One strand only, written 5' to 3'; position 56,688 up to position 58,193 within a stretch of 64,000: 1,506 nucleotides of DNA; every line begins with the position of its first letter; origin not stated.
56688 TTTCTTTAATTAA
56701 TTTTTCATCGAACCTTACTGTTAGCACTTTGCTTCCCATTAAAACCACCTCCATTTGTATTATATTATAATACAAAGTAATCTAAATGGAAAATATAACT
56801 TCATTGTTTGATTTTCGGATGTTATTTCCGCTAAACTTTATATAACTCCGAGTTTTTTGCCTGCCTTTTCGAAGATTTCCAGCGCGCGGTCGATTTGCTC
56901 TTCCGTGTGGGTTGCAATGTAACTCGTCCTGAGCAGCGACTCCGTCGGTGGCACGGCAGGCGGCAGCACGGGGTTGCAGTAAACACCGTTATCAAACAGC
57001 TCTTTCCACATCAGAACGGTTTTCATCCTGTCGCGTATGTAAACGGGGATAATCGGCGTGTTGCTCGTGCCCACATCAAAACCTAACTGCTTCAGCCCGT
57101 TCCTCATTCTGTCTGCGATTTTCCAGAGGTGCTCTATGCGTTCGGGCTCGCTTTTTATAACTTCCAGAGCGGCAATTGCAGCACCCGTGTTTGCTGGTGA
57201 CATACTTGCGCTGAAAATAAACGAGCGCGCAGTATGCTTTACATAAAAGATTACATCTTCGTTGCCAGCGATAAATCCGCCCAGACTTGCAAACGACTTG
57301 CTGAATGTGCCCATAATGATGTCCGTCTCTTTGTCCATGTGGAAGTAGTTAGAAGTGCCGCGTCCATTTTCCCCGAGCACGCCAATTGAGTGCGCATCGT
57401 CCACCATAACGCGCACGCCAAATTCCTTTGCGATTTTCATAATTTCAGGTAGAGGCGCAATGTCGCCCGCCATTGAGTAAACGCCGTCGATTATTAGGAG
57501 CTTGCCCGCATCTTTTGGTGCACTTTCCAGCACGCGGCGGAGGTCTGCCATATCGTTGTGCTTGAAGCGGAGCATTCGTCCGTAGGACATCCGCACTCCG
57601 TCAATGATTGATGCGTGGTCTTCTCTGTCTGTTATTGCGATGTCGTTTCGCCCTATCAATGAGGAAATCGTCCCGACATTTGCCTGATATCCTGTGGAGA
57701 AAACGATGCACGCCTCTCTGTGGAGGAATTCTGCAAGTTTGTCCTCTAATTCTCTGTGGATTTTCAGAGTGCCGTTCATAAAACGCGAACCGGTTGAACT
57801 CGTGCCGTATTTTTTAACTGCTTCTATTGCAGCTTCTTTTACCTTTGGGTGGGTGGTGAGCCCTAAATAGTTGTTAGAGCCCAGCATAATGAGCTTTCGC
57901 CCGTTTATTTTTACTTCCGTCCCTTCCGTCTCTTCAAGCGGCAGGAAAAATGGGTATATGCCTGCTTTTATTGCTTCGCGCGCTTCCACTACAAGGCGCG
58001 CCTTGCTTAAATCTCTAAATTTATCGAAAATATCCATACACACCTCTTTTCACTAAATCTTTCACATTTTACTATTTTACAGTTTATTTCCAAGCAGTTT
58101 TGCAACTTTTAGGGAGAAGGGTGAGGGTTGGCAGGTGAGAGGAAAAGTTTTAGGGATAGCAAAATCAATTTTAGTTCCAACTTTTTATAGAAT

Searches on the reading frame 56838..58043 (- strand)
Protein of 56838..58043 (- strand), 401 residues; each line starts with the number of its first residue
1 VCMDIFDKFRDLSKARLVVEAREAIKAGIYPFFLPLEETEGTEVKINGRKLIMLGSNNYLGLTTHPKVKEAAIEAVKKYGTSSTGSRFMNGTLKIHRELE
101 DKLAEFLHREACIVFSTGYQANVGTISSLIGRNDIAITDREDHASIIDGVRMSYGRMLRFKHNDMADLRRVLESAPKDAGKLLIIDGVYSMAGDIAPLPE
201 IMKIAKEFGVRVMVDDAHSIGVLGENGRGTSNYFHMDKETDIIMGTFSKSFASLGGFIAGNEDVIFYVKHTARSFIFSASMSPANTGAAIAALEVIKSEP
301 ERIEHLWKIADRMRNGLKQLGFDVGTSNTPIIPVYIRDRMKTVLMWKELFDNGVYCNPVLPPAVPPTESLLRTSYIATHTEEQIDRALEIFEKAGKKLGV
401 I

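Call 68: search_protein_families(library=pfam, proteins=[window:56838-58043:-], max_evalue=0.0001)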
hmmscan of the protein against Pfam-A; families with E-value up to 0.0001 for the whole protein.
window:56838-58043:- (401 aa): 4 families
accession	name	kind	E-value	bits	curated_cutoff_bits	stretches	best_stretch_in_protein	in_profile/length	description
PF00155.27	Aminotran_1_2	-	6.9e-62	210.2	19.7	1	50-389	2-359/361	Aminotransferase class I and II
PF01053.26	Cys_Met_Meta_PP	-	9.9e-07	28.1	27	1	86-223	47-181/381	Cys/Met metabolism PLP-dependent enzyme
PF00266.25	Aminotran_5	-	3.9e-06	26.5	21.5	1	80-221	28-181/371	Aminotransferase class-V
PF01212.27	Beta_elim_lyase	-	8.6e-06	25.7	27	1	97-322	35-270/288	Beta-eliminating lyase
